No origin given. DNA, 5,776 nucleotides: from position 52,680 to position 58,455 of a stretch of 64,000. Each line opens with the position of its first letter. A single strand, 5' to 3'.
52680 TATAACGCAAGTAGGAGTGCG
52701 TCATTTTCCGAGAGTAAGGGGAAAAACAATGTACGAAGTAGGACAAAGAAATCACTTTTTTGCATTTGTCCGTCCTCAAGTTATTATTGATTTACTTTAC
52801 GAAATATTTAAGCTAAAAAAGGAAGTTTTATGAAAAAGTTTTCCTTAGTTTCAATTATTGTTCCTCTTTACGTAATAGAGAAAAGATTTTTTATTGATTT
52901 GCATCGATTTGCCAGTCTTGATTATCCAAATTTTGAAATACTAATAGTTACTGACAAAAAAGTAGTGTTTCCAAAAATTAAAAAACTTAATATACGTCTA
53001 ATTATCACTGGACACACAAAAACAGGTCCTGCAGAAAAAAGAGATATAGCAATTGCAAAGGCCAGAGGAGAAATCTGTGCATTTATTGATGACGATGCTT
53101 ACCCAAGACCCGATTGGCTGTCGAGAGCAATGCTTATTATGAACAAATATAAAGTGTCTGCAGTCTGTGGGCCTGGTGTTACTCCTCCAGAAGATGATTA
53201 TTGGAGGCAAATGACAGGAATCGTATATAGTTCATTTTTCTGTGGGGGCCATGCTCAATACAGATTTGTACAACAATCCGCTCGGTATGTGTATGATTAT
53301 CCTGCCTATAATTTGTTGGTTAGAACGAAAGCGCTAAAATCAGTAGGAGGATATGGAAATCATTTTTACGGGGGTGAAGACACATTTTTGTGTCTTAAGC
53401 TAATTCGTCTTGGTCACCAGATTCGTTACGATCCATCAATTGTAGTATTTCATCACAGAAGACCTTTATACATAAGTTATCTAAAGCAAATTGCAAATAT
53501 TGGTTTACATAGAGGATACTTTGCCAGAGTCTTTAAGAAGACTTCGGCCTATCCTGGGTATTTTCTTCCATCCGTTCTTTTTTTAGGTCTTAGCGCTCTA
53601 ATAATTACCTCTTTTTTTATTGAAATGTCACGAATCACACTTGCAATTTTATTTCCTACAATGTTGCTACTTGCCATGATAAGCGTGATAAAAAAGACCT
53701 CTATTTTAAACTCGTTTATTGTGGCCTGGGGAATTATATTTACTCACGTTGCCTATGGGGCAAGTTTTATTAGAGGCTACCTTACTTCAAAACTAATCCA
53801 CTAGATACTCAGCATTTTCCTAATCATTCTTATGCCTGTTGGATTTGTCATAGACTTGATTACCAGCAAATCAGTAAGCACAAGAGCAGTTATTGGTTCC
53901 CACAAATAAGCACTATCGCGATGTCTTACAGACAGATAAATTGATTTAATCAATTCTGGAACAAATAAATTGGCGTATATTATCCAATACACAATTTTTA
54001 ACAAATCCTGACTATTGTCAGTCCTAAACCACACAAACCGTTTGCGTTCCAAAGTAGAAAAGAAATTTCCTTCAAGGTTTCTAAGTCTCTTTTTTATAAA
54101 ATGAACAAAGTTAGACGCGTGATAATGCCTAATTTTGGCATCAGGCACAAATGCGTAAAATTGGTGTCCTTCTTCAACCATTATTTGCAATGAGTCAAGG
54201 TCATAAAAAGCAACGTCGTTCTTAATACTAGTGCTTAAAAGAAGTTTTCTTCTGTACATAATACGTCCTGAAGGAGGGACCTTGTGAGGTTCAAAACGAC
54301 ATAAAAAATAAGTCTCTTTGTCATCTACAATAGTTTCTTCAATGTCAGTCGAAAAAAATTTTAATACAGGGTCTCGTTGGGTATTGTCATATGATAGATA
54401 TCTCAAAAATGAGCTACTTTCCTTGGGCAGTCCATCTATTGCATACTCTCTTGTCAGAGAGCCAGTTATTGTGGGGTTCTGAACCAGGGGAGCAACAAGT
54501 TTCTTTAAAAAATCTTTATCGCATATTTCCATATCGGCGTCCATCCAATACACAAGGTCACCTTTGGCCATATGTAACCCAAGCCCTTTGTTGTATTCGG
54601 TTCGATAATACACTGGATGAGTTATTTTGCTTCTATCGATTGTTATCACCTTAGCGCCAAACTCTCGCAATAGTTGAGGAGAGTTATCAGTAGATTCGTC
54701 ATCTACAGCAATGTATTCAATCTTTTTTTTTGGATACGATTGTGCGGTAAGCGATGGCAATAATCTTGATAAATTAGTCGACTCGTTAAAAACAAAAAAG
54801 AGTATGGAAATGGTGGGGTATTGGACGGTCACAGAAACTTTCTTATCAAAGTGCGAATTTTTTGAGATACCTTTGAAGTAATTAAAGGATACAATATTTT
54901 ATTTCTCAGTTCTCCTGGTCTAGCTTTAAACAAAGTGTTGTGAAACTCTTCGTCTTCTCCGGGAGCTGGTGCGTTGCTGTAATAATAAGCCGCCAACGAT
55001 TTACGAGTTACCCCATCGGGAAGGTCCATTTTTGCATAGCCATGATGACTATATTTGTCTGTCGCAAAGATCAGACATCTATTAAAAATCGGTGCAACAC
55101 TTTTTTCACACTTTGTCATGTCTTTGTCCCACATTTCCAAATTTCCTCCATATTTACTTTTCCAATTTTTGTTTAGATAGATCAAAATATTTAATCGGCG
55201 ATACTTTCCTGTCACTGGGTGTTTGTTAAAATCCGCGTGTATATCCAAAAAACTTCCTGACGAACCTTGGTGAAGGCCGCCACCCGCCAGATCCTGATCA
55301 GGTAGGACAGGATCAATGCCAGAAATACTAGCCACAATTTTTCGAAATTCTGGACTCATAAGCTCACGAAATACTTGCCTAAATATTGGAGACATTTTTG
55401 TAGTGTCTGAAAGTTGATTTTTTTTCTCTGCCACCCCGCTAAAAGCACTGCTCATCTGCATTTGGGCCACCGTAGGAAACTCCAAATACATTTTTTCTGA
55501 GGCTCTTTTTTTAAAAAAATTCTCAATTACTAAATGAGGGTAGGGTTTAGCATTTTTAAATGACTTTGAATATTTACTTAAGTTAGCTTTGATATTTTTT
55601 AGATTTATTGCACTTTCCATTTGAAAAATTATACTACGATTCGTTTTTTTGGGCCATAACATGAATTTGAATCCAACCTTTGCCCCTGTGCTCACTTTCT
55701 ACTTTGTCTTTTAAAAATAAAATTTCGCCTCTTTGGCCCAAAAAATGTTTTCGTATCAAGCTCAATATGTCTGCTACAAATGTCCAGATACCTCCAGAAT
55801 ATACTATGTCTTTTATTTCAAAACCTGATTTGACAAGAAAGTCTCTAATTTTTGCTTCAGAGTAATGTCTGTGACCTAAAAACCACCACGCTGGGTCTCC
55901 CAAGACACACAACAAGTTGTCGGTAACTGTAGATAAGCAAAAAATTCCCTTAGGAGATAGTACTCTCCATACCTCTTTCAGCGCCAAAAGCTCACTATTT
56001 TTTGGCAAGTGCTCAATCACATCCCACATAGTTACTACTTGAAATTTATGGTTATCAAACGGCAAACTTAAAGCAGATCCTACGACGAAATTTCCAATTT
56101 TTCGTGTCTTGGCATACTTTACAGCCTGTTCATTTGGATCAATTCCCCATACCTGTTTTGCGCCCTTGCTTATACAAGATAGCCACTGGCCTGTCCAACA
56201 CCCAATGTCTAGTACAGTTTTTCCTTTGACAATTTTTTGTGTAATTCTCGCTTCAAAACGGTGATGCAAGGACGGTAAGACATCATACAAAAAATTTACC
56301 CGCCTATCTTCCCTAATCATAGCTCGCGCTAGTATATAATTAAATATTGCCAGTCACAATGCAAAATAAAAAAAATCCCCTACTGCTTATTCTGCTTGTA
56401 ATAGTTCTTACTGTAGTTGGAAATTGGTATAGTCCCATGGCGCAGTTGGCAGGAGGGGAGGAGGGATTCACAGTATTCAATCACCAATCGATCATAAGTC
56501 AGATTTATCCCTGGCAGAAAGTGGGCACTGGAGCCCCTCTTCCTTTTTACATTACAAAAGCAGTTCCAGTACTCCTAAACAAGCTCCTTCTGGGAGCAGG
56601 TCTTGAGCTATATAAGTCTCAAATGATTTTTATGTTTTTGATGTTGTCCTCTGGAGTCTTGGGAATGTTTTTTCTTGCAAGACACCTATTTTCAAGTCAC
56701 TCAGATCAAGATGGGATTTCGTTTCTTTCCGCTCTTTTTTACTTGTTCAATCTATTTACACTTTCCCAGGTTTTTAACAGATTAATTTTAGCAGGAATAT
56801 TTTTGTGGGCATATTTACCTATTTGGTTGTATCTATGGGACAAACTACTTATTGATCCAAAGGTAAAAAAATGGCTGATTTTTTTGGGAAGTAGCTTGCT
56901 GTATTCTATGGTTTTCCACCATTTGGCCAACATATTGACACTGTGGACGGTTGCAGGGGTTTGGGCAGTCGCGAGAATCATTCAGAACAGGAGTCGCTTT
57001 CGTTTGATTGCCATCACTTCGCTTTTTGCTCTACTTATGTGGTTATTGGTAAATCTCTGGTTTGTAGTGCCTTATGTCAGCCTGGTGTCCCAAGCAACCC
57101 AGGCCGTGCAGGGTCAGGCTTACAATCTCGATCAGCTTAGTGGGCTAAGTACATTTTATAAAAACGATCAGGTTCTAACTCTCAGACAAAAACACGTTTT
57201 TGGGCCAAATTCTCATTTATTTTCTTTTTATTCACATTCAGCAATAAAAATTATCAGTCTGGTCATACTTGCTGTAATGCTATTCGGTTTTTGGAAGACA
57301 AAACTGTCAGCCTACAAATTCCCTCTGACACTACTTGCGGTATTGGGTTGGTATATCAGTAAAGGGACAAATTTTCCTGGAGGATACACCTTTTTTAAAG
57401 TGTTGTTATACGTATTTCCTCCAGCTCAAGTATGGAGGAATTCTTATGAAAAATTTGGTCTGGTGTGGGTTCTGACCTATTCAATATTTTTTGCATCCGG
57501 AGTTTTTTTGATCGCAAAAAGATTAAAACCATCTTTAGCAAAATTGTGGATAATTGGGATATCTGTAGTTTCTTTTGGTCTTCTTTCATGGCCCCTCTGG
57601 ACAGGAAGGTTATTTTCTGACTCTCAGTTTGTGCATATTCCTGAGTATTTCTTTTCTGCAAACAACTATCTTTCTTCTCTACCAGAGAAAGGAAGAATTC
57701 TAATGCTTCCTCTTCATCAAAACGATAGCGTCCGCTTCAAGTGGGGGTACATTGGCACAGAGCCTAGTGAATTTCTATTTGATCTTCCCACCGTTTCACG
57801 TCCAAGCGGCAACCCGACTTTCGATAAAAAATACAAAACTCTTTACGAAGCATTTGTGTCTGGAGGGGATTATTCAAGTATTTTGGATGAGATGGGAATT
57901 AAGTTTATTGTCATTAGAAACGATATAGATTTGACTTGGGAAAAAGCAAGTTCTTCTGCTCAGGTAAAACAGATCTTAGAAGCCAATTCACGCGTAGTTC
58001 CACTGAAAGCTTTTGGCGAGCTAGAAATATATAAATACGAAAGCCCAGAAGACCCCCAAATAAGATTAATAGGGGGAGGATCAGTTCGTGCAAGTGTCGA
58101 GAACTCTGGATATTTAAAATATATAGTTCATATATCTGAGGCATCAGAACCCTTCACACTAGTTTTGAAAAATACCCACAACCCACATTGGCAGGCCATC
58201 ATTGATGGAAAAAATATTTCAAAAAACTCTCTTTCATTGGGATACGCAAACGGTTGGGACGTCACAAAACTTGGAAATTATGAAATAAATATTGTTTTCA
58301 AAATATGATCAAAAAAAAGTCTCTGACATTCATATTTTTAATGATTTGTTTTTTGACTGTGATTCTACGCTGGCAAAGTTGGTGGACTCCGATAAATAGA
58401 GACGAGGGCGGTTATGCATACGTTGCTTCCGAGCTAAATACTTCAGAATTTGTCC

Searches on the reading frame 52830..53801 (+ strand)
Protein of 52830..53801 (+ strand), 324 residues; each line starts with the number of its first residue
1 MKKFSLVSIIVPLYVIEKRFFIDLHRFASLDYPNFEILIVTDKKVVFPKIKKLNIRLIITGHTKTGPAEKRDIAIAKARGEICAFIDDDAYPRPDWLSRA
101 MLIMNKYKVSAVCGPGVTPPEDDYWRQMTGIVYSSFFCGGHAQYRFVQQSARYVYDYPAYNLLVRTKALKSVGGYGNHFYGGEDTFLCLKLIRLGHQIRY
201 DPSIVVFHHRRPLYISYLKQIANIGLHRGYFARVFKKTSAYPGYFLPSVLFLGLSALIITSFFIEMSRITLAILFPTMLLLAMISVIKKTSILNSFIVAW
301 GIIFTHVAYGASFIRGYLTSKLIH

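Call 45: search_protein_families(library=pfam, proteins=[window:52830-53801:+], max_evalue=0.001)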
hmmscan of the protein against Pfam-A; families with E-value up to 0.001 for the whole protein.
window:52830-53801:+ (324 aa): 4 families
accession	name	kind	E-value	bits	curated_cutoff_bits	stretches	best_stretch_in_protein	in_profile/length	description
PF00535.33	Glycos_transf_2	-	9.8e-13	48.8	23.3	1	8-129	1-128/168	Glycosyl transferase family 2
PF13632.12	Glyco_trans_2_3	-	3.1e-09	37.4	27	1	84-282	3-196/198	Glycosyl transferase family group 2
PF10111.15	Glyco_tranf_2_2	-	6.7e-08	32.8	27.3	1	8-198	1-206/276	Glycosyltransferase like family 2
PF13641.12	Glyco_tranf_2_3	-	1.4e-07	32.2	27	1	7-210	3-213/230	Glycosyltransferase like family 2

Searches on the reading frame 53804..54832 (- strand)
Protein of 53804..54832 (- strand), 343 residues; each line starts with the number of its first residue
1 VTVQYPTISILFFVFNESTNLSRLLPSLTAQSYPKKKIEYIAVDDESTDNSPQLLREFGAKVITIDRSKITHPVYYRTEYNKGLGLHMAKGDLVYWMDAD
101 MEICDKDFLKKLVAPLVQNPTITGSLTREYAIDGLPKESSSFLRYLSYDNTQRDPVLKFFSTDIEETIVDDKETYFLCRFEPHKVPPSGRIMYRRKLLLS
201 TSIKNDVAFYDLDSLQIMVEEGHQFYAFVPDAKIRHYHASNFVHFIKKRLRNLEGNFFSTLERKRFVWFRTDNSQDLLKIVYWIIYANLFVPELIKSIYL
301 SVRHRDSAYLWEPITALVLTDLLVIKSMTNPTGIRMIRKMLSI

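Call 45: search_protein_families(library=pfam, proteins=[window:53804-54832:-], max_evalue=0.001)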
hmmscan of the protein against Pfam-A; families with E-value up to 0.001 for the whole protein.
window:53804-54832:- (343 aa): 2 families
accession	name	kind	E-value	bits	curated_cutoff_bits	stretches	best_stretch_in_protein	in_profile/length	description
PF00535.33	Glycos_transf_2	-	2e-17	64.1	23.3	1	9-142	1-131/168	Glycosyl transferase family 2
PF13641.12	Glyco_tranf_2_3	-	1.4e-05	25.7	27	1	15-252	10-227/230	Glycosyltransferase like family 2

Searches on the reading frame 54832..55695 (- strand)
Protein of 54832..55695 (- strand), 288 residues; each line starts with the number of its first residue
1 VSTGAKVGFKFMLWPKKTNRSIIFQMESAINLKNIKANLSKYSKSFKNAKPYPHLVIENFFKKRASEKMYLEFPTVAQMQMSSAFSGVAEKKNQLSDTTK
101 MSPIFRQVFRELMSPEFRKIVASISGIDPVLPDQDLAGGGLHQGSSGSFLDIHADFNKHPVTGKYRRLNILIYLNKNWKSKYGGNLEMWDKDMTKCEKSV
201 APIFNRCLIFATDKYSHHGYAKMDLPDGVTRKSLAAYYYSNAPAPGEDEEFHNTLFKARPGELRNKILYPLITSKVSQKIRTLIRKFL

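Call 45: search_protein_families(library=pfam, proteins=[window:54832-55695:-], max_evalue=0.001)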
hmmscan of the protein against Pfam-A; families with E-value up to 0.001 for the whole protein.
window:54832-55695:- (288 aa): 2 families
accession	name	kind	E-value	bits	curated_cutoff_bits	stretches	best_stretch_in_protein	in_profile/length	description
PF13640.12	2OG-FeII_Oxy_3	-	3e-17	63.8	27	1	144-239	6-98/98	2OG-Fe(II) oxygenase superfamily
PF13661.12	2OG-FeII_Oxy_4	-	5e-09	37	27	1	146-222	8-83/98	2OG-Fe(II) oxygenase superfamily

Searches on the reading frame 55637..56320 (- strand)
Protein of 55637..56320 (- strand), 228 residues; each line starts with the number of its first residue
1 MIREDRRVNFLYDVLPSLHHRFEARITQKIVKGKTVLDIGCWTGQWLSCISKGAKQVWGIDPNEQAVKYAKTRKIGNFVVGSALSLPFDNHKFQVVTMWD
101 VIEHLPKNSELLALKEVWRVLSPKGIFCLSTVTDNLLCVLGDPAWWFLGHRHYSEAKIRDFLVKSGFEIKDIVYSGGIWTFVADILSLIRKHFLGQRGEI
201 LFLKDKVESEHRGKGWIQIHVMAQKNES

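Call 45: search_protein_families(library=pfam, proteins=[window:55637-56320:-], max_evalue=0.001)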
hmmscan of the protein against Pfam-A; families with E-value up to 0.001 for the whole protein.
window:55637-56320:- (228 aa): 8 families
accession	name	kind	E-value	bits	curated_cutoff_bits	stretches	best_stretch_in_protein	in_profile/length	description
PF08241.18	Methyltransf_11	-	2.4e-17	63.8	21.2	1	37-128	1-94/95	Methyltransferase domain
PF13649.12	Methyltransf_25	-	8.6e-17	62.1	27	1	36-125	1-97/97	Methyltransferase domain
PF13489.12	Methyltransf_23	-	7.7e-15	55.4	27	1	24-169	14-161/164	Methyltransferase domain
PF13847.12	Methyltransf_31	-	5.3e-11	42.8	27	1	31-133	2-113/145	Methyltransferase domain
PF08242.18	Methyltransf_12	-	4.2e-09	37.5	30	1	37-127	1-98/98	Methyltransferase domain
PF01209.24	Ubie_methyltran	-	9.6e-08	32.1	20.1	1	23-129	35-152/233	ubiE/COQ5 methyltransferase family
PF01728.25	FtsJ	-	2.2e-06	28.1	24.1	1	29-72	17-61/181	FtsJ-like methyltransferase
PF08003.17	Methyltransf_9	-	4.4e-05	23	23.8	1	25-101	106-185/315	Protein of unknown function (DUF1698)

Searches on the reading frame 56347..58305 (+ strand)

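Call 45: search_protein_families(library=pfam, proteins=[window:56347-58305:+], max_evalue=0.001)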
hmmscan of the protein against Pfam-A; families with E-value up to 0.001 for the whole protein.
window:56347-58305:+ (653 aa): 1 family
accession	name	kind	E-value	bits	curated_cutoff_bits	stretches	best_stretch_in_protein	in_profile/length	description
PF11847.13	GT-C_AftD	-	7.2e-15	54.4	26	1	405-559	384-542/661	Alpha-(1->3)-arabinofuranosyltransferase, N-terminal GT-C domain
